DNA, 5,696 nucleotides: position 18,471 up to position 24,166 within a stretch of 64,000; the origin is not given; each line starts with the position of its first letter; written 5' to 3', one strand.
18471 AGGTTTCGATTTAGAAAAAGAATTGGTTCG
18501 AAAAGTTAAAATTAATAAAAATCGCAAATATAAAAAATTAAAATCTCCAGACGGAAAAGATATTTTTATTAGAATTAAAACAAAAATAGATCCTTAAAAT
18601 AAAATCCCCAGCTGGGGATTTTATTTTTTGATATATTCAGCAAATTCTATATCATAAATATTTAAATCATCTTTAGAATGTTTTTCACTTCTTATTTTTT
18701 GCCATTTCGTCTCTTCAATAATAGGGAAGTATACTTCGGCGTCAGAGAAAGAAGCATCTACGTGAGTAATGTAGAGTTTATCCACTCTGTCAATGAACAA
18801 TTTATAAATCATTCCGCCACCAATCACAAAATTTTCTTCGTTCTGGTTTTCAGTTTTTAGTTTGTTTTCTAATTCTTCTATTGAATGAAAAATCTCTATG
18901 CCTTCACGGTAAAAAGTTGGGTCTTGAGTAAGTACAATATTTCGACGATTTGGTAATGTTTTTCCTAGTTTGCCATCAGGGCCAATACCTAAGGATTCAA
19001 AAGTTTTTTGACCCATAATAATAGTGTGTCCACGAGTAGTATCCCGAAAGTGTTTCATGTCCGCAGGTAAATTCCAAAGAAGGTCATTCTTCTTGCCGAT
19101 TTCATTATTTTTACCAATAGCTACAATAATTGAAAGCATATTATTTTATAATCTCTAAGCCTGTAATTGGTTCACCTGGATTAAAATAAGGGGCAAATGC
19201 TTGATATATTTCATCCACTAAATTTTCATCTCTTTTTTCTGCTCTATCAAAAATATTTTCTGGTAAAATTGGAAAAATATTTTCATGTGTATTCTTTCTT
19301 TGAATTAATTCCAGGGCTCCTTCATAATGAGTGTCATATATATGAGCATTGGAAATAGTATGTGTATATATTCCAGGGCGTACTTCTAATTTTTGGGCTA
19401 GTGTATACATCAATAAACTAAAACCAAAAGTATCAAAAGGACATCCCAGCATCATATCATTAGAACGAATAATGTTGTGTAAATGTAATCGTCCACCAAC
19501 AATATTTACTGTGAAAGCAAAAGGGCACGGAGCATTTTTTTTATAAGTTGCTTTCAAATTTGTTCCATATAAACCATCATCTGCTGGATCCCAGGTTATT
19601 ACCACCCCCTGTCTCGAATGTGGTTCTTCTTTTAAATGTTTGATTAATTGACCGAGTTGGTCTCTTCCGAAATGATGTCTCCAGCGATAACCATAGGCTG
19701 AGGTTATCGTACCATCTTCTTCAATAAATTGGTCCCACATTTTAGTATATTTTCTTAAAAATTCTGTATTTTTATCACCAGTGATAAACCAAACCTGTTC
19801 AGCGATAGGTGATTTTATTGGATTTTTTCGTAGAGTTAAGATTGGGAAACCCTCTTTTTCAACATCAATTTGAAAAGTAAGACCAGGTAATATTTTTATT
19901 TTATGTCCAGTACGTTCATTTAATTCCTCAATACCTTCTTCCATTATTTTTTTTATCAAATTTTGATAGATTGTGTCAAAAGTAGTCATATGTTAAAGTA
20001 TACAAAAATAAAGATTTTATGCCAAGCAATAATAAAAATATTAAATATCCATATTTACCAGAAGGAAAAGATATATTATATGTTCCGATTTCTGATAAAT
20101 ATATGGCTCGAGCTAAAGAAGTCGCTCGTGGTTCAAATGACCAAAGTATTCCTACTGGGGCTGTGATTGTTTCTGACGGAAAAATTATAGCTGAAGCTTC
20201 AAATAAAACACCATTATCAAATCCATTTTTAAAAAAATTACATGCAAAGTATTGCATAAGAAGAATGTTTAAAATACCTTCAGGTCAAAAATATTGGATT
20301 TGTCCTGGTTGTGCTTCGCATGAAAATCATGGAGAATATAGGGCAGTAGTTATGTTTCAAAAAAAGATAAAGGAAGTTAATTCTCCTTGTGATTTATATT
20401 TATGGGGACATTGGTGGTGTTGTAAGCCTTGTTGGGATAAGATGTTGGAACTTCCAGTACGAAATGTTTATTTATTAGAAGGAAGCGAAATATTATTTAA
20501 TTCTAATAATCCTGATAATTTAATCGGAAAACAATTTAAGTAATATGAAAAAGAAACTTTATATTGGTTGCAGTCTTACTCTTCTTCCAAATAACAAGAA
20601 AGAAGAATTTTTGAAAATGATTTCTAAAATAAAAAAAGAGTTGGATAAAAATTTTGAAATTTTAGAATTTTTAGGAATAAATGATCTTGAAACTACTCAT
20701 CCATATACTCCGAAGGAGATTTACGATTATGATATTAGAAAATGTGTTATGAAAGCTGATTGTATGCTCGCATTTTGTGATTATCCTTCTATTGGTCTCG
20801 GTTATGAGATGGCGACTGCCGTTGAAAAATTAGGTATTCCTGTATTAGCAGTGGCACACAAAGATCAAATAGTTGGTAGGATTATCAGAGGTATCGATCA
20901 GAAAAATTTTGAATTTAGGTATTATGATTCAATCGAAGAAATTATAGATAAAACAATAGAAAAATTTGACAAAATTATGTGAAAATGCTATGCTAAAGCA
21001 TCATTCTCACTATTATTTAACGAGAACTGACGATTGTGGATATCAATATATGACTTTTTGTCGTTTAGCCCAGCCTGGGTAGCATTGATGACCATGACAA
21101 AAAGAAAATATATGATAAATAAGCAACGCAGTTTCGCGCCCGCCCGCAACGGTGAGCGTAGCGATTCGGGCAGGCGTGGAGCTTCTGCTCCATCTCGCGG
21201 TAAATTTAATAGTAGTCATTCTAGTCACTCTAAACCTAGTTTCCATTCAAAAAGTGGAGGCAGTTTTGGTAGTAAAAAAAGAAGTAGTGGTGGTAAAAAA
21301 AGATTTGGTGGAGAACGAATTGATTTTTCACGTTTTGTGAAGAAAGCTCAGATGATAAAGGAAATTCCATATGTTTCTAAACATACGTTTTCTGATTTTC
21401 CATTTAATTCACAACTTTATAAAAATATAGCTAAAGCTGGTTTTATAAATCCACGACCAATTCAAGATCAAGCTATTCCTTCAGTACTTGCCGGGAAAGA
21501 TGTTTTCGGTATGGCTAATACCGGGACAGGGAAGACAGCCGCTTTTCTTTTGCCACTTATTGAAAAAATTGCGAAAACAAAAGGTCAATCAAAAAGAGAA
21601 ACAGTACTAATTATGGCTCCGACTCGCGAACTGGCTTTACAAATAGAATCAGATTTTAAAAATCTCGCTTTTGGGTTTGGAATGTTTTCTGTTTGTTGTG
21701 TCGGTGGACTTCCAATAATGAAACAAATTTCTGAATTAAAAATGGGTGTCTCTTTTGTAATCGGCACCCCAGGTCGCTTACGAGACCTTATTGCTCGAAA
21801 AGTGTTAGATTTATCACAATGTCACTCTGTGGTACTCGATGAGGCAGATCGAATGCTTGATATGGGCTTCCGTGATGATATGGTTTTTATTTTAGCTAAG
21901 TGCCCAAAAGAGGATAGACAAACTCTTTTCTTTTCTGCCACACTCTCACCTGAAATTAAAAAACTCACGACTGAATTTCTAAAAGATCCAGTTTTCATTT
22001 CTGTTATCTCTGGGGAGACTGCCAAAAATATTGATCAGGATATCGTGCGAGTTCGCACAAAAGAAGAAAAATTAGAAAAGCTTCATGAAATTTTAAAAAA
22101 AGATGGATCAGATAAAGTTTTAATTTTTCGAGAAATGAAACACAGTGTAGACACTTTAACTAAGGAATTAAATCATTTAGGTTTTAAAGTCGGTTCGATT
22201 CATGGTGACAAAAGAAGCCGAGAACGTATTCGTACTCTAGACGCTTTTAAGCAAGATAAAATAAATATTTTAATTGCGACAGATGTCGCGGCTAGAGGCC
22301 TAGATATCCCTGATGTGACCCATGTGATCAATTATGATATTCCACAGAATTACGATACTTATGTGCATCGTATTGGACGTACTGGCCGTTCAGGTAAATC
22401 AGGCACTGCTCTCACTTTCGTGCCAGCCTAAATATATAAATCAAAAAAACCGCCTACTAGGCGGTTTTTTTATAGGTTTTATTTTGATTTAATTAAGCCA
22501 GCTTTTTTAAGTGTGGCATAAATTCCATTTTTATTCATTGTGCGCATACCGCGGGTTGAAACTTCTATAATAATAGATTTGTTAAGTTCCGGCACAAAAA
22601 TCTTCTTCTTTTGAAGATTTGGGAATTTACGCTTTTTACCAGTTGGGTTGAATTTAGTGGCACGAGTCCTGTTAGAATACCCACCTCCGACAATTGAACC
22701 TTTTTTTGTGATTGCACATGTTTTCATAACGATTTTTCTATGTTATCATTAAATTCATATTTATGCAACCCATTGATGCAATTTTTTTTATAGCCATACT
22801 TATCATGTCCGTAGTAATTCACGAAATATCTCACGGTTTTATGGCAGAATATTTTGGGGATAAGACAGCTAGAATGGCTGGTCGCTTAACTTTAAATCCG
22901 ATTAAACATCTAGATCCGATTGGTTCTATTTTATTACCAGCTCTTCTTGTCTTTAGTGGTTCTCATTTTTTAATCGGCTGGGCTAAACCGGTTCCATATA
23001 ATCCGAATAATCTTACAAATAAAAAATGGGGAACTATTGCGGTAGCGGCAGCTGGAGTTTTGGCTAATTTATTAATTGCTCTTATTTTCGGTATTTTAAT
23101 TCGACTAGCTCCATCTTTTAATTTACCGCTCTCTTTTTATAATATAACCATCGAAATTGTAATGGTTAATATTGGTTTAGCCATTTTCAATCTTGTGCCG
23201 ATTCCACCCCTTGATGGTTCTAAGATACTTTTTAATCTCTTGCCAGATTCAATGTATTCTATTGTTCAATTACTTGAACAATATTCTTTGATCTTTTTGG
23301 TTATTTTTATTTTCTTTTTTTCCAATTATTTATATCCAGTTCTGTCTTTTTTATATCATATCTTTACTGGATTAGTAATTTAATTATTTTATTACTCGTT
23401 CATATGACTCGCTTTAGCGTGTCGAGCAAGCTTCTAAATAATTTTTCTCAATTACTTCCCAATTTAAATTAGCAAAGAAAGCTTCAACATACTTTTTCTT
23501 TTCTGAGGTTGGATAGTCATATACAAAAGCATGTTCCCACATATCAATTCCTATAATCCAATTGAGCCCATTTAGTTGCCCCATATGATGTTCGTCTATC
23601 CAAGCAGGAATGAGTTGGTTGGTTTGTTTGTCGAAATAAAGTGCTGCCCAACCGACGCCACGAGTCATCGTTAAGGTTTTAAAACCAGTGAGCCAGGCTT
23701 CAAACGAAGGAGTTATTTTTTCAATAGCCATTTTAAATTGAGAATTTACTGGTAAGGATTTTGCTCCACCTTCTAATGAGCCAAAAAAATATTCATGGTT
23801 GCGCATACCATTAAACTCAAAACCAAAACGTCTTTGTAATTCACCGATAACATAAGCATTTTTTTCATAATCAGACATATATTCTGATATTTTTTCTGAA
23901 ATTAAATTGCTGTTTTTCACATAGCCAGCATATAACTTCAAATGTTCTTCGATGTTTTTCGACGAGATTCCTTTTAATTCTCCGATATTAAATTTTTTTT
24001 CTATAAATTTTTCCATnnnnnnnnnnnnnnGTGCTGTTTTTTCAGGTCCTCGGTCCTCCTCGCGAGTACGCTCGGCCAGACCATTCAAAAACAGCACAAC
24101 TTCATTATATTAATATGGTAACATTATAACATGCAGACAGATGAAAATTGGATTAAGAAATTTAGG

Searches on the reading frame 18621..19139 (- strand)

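Call 83: search_protein_families(library=pfam, proteins=[window:18621-19139:-], max_evalue=0.0001)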
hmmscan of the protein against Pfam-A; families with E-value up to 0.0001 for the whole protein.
window:18621-19139:- (172 aa): 1 family
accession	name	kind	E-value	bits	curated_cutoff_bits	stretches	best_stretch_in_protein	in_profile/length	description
PF00186.24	DHFR_1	-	5e-52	176.2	25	1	1-170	1-158/159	Dihydrofolate reductase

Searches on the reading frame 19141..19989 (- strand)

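Call 83: search_protein_families(library=pfam, proteins=[window:19141-19989:-], max_evalue=0.0001)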
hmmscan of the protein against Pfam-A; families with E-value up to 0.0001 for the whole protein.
window:19141-19989:- (282 aa): 1 family
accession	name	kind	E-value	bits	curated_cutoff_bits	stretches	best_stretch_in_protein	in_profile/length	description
PF00303.24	Thymidylat_synt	-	1.2e-54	185.7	24.3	1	7-244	2-238/266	Thymidylate synthase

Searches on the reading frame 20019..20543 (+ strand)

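Call 83: search_protein_families(library=pfam, proteins=[window:20019-20543:+], max_evalue=0.0001)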
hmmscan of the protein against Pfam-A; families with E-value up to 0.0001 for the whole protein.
window:20019-20543:+ (174 aa): 2 families
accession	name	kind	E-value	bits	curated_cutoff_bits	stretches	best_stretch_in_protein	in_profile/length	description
PF00383.29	dCMP_cyt_deam_1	-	4.1e-10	39.9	25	1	26-152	5-100/102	Cytidine and deoxycytidylate deaminase zinc-binding region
PF14437.12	MafB19-deam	-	9.3e-05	22.8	27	0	28-139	7-86/142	MafB19-like deaminase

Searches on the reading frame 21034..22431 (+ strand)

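Call 83: search_protein_families(library=pfam, proteins=[window:21034-22431:+], max_evalue=0.0001)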
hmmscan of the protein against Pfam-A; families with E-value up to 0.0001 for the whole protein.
window:21034-22431:+ (465 aa): 4 families
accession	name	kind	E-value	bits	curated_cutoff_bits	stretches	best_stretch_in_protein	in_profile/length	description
PF00270.35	DEAD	-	1.1e-48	165.5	26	1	141-310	1-166/167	DEAD/DEAH box helicase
PF00271.37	Helicase_C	-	8.4e-35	119.8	23.5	1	345-454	1-110/110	Helicase conserved C-terminal domain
PF04851.21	ResIII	-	1.2e-05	25.7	22.5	1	138-212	2-77/164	Type III restriction enzyme, res subunit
PF16203.11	ERCC3_RAD25_C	-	1.4e-05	25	27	1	357-433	58-130/248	ERCC3/RAD25/XPB C-terminal helicase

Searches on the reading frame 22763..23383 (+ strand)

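Call 35: search_protein_families(library=pfam, proteins=[window:22763-23383:+], max_evalue=0.001)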
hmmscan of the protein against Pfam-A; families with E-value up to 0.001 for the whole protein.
window:22763-23383:+ (206 aa): 1 family
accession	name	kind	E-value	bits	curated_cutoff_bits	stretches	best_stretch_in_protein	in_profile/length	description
PF02163.28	Peptidase_M50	-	2.4e-14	53.7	27.2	2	132-170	166-204/221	Peptidase family M50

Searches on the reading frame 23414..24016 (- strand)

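Call 35: search_protein_families(library=pfam, proteins=[window:23414-24016:-], max_evalue=0.001)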
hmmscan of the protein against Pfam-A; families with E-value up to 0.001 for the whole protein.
window:23414-24016:- (200 aa): 2 families
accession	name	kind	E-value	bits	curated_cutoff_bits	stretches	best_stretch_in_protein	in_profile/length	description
PF02777.23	Sod_Fe_C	-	1.5e-17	63.9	20.9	1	93-192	4-102/102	Iron/manganese superoxide dismutases, C-terminal domain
PF00081.27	Sod_Fe_N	-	0.00017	22.4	27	0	18-81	19-81/82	Iron/manganese superoxide dismutases, alpha-hairpin domain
